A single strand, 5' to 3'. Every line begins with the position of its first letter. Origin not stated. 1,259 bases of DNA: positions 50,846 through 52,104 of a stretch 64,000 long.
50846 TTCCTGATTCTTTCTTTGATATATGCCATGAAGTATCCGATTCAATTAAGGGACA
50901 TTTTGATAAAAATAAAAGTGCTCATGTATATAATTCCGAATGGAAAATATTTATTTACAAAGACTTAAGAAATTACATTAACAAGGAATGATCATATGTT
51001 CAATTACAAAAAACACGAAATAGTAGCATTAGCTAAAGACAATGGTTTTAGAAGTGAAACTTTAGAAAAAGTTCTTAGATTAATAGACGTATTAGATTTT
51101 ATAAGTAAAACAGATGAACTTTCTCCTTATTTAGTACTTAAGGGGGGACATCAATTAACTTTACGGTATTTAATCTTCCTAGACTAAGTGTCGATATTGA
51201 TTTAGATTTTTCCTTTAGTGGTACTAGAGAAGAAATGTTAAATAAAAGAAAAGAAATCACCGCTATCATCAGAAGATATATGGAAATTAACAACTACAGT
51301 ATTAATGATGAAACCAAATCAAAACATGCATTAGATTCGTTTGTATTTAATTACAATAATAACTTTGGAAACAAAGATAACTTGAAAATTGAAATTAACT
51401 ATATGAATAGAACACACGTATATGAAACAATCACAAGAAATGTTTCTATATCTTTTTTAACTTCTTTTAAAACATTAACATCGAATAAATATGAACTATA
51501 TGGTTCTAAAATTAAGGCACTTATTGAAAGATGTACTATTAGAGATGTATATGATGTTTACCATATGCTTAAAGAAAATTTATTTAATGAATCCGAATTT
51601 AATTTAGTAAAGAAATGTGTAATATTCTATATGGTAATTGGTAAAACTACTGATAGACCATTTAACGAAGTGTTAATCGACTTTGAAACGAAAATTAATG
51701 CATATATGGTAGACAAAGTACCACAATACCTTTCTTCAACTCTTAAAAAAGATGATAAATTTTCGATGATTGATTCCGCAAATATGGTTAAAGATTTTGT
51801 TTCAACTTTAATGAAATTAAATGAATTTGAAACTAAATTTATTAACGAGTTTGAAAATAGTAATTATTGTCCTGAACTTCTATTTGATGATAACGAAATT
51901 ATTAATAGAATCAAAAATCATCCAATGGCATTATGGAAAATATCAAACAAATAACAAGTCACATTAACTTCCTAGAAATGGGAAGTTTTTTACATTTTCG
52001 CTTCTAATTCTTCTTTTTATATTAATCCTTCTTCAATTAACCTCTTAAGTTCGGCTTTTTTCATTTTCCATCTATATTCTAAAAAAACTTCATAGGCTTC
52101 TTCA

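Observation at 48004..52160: Family of mosaic repeats (segments X and Y) encoding small zinc-ribbon and SHOCT-like peptides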

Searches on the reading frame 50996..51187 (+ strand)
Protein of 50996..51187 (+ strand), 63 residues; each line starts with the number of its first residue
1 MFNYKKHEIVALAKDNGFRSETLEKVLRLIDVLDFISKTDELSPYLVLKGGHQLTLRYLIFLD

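Call 8: search_protein_families(library=pfam, max_evalue=1, proteins=[window:50996-51187:+])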
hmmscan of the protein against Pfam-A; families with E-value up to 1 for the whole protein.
window:50996-51187:+ (63 aa): 1 family
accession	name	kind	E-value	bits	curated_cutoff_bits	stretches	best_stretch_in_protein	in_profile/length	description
PF19724.4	DUF6217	-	0.12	13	25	1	9-59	28-79/132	Family of unknown function (DUF6217)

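Call 37: search_protein_families(library=padloc, max_evalue=0.01, proteins=[window:50996-51187:+])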
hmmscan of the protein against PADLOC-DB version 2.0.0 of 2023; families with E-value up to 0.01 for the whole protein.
window:50996-51187:+ (63 aa): 4 families
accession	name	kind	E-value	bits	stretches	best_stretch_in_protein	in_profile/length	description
PDLC02305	AbiEii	-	7.4e-13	46.4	1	3-56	2-55/306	AbiEii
PDLC02304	AbiEii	-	0.00056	17.9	1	5-55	3-52/260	AbiEii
PDLC02306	AbiEii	-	0.0058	14.3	1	32-58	27-53/280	AbiEii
PDLC02317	AbiEii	-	0.0071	13.3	1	5-55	3-53/396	AbiEii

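Call 38: search_protein_families(library=ncbifam, max_evalue=0.01, proteins=[window:50996-51187:+])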
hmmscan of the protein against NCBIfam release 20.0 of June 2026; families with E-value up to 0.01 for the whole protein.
window:50996-51187:+ (63 aa): 0 families

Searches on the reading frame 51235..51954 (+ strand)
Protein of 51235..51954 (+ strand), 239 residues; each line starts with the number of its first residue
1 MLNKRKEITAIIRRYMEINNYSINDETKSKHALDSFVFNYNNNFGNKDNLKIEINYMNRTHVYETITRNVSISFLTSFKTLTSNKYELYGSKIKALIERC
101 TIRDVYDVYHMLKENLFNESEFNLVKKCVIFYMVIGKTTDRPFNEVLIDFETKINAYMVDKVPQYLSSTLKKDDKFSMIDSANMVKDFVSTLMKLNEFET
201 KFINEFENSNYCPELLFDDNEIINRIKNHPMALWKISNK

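Call 8: search_protein_families(library=pfam, max_evalue=1, proteins=[window:51235-51954:+])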
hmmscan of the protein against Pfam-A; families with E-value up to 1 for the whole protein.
window:51235-51954:+ (239 aa): 4 families
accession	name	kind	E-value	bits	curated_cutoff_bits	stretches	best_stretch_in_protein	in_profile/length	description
PF08843.17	AbiEii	-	2.5e-09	37.9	22.5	1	7-133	51-186/238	Nucleotidyl transferase AbiEii toxin, Type IV TA system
PF25043.1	DUF7788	-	0.011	15.5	27.1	1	118-195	17-93/221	Domain of unknown function (DUF7788)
PF23669.1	WH_MCM2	-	0.021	15.4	27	0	92-126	36-70/75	DNA replication licensing factor MCM2-like, winged-helix domain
PF03776.19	MinE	-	0.072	13.5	25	1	5-30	29-54/68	Septum formation topological specificity factor MinE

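Call 37: search_protein_families(library=padloc, max_evalue=0.01, proteins=[window:51235-51954:+])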
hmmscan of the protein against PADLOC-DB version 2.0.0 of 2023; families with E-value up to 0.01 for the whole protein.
window:51235-51954:+ (239 aa): 10 families
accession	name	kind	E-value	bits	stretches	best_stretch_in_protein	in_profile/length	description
PDLC02305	AbiEii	-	9.8e-64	213.5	1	1-238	80-305/306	AbiEii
PDLC02290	AbiEii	-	8e-13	46.5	1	47-210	92-246/290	AbiEii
PDLC02294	AbiEii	-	1.9e-10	39.1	1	7-187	77-254/260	AbiEii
PDLC02304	AbiEii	-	1.8e-08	32.6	1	7-129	82-207/260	AbiEii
PDLC02323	AbiEii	-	1.3e-06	26.2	1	17-135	84-205/248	AbiEii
PDLC02330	AbiEii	-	3e-05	21.8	1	6-127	59-174/219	AbiEii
PDLC02307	AbiEii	-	5.9e-05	21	1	4-120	50-155/219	AbiEii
PDLC02317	AbiEii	-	0.00028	18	1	83-121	174-212/396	AbiEii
PDLC02313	AbiEii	-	0.00066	17.2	1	6-114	78-191/254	AbiEii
PDLC02292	AbiEii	-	0.001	17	0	5-69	84-143/283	AbiEii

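Call 38: search_protein_families(library=ncbifam, max_evalue=0.01, proteins=[window:51235-51954:+])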
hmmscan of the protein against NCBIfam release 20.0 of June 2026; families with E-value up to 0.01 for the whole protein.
window:51235-51954:+ (239 aa): 0 families
